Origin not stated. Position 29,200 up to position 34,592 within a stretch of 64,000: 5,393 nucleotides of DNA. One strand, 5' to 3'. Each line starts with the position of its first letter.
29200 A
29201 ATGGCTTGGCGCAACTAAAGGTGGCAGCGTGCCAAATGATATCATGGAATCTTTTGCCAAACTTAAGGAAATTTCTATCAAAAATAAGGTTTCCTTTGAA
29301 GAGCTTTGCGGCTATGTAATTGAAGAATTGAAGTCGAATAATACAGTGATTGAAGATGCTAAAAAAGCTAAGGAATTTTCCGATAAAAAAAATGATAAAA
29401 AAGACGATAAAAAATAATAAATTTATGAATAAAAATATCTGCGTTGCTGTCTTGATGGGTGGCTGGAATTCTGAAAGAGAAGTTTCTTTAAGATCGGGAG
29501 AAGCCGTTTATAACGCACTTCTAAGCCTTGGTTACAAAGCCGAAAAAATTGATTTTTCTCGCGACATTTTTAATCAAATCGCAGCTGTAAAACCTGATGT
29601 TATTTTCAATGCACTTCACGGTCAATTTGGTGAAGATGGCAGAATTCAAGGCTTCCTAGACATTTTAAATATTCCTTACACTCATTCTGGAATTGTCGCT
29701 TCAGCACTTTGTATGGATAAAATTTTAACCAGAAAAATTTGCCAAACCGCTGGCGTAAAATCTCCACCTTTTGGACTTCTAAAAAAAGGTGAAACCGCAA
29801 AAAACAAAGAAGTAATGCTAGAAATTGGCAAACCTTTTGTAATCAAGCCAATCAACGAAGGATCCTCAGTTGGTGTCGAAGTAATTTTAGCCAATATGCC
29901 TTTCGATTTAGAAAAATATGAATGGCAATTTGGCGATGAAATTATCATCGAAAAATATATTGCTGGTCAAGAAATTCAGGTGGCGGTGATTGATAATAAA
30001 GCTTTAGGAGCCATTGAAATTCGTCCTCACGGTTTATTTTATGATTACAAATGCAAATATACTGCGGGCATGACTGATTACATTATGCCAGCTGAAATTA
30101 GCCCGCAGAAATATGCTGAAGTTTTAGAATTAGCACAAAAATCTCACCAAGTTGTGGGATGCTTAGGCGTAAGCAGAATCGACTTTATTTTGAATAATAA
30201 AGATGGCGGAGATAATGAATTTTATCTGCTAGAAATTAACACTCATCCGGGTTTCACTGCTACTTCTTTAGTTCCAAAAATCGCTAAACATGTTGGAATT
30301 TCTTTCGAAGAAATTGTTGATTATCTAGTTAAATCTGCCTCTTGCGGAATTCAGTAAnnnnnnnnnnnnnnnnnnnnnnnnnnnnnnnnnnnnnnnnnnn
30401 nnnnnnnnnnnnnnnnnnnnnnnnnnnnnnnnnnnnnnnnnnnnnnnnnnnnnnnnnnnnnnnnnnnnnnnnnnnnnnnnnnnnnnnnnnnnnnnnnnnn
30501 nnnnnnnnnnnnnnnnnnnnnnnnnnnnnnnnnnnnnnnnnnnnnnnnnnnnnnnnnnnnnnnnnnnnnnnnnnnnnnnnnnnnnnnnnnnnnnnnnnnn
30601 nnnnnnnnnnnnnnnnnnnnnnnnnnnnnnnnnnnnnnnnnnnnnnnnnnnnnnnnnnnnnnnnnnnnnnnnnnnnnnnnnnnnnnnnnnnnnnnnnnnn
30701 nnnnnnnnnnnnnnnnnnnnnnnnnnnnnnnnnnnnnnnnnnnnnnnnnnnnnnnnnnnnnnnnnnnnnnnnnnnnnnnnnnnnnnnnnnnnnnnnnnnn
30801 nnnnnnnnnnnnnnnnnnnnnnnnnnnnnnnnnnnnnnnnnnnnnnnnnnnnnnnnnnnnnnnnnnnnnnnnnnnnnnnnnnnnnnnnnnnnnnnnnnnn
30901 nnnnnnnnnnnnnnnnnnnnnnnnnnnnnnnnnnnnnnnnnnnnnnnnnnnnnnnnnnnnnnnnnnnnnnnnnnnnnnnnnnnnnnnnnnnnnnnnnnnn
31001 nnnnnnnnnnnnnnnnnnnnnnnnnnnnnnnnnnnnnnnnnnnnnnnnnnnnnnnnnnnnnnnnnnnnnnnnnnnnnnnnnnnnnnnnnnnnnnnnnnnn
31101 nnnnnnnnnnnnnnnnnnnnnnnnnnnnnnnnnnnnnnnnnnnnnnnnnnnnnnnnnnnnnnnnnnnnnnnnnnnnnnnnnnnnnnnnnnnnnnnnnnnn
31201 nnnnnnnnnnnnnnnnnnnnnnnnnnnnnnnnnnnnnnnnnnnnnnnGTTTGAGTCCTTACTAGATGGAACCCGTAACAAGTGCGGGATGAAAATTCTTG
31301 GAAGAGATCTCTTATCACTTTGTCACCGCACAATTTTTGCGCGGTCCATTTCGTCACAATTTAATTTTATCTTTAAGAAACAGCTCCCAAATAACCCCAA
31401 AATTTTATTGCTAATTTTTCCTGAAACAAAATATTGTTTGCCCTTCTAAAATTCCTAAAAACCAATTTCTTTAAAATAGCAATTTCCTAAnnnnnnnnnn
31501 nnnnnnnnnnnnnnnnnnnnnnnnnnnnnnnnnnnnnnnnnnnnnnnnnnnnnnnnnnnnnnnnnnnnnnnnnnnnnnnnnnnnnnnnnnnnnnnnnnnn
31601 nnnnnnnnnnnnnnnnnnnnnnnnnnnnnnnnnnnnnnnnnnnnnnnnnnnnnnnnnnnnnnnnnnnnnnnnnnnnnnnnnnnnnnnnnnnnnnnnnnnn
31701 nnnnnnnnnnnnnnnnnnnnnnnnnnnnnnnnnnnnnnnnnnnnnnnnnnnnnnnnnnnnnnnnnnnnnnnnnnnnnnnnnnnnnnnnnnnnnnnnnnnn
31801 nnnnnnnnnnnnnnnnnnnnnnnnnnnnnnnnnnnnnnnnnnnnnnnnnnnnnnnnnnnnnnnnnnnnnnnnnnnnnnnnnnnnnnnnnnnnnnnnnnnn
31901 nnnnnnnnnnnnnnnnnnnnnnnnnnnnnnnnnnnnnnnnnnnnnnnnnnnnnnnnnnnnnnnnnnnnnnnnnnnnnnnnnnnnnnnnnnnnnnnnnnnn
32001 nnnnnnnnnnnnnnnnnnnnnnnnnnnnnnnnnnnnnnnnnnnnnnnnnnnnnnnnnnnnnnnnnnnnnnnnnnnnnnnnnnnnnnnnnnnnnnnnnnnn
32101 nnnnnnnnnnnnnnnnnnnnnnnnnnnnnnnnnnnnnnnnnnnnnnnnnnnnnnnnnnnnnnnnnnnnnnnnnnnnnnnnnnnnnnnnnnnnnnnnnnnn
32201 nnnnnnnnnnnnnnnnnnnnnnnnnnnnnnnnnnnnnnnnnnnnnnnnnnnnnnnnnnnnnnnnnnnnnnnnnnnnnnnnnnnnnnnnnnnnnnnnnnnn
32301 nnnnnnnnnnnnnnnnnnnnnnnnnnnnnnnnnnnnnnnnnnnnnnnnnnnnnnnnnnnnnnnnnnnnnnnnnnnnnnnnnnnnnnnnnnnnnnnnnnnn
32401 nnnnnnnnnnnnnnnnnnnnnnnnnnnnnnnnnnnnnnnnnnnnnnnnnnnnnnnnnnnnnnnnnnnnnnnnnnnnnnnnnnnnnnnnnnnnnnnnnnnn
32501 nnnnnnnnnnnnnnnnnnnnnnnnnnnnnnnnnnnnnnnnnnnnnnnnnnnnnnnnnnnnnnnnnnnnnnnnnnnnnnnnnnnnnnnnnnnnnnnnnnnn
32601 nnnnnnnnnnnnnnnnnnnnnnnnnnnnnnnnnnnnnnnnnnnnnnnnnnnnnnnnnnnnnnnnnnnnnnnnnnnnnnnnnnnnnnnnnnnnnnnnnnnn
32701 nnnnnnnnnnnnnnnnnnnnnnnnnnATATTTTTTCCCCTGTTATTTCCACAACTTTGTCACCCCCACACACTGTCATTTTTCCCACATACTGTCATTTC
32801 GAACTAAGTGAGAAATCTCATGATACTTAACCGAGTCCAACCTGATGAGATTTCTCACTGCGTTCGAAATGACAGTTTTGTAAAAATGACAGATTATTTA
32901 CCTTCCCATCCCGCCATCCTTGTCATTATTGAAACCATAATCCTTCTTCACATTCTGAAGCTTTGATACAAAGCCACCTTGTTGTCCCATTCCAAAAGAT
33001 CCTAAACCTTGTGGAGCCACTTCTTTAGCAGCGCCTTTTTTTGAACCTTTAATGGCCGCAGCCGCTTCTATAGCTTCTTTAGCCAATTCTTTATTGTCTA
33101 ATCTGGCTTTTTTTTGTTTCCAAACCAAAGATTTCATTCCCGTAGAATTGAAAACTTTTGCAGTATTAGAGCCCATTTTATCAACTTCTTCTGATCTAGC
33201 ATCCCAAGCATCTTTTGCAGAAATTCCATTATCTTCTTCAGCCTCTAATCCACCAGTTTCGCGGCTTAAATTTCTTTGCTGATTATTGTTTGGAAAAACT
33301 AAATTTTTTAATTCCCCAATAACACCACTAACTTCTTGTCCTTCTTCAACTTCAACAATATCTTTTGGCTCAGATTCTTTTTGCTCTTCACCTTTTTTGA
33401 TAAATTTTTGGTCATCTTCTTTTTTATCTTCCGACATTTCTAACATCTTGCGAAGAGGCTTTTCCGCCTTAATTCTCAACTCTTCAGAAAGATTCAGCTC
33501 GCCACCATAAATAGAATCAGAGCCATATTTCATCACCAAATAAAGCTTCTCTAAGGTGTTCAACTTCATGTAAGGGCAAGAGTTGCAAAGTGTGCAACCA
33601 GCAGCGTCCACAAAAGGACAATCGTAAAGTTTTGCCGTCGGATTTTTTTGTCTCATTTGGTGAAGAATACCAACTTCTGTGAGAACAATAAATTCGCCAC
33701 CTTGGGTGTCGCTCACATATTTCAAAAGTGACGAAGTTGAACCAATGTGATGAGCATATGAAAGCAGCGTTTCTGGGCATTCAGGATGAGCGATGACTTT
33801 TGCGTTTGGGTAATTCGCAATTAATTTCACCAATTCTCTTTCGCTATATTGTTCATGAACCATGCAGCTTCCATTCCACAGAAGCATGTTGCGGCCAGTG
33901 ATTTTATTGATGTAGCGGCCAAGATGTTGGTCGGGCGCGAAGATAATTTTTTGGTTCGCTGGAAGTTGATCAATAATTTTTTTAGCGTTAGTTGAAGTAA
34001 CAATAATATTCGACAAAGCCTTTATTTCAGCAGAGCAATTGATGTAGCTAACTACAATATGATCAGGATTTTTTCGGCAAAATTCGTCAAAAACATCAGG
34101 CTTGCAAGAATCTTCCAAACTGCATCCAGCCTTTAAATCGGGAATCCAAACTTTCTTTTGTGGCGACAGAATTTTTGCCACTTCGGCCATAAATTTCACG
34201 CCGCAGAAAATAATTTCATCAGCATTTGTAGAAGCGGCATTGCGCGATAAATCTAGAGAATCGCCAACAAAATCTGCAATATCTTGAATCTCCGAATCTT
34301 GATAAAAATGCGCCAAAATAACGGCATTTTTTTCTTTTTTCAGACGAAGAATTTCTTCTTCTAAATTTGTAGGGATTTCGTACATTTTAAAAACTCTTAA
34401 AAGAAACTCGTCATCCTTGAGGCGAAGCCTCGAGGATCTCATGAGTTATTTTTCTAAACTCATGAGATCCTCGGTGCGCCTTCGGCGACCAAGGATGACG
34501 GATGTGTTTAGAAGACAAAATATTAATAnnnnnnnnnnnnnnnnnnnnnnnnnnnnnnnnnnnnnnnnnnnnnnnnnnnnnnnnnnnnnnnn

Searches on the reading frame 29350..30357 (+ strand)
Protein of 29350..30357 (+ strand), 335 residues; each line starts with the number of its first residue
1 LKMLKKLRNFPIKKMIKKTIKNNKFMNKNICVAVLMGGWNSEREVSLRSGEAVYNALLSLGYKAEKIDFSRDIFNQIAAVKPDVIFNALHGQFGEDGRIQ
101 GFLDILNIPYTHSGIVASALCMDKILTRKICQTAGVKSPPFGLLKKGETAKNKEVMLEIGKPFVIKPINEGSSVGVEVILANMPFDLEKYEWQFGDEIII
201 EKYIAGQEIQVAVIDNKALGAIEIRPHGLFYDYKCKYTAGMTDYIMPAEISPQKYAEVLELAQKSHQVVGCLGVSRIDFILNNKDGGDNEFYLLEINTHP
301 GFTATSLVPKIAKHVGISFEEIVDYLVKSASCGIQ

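Call 73: search_protein_families(library=pfam, proteins=[window:29350-30357:+], max_evalue=0.00001)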
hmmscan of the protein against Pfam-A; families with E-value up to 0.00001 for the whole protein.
window:29350-30357:+ (335 aa): 5 families
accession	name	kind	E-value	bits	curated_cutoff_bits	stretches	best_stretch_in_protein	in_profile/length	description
PF07478.18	Dala_Dala_lig_C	-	3.6e-47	160.9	24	1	131-327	2-203/204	D-ala D-ala ligase C-terminus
PF01820.27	Dala_Dala_lig_N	-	1e-18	68.5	34.6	1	77-111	85-119/121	D-ala D-ala ligase N-terminus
PF02655.19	ATP-grasp_3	-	5.2e-09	36.8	23.2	1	121-298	1-155/160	ATP-grasp domain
PF08443.16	RimK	-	6.5e-09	36.1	21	1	123-307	3-174/188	RimK-like ATP-grasp domain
PF14397.11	ATPgrasp_ST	-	1.6e-07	31.3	31.4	0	120-181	18-81/278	Sugar-transfer associated ATP-grasp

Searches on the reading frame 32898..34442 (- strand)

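Call 73: search_protein_families(library=pfam, proteins=[window:32898-34442:-], max_evalue=0.00001)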
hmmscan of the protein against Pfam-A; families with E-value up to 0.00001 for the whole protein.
window:32898-34442:- (514 aa): 1 family
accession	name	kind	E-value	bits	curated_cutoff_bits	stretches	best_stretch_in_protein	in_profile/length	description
PF02445.21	NadA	-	2.2e-113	378.7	27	1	29-335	1-295/295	Quinolinate synthetase A protein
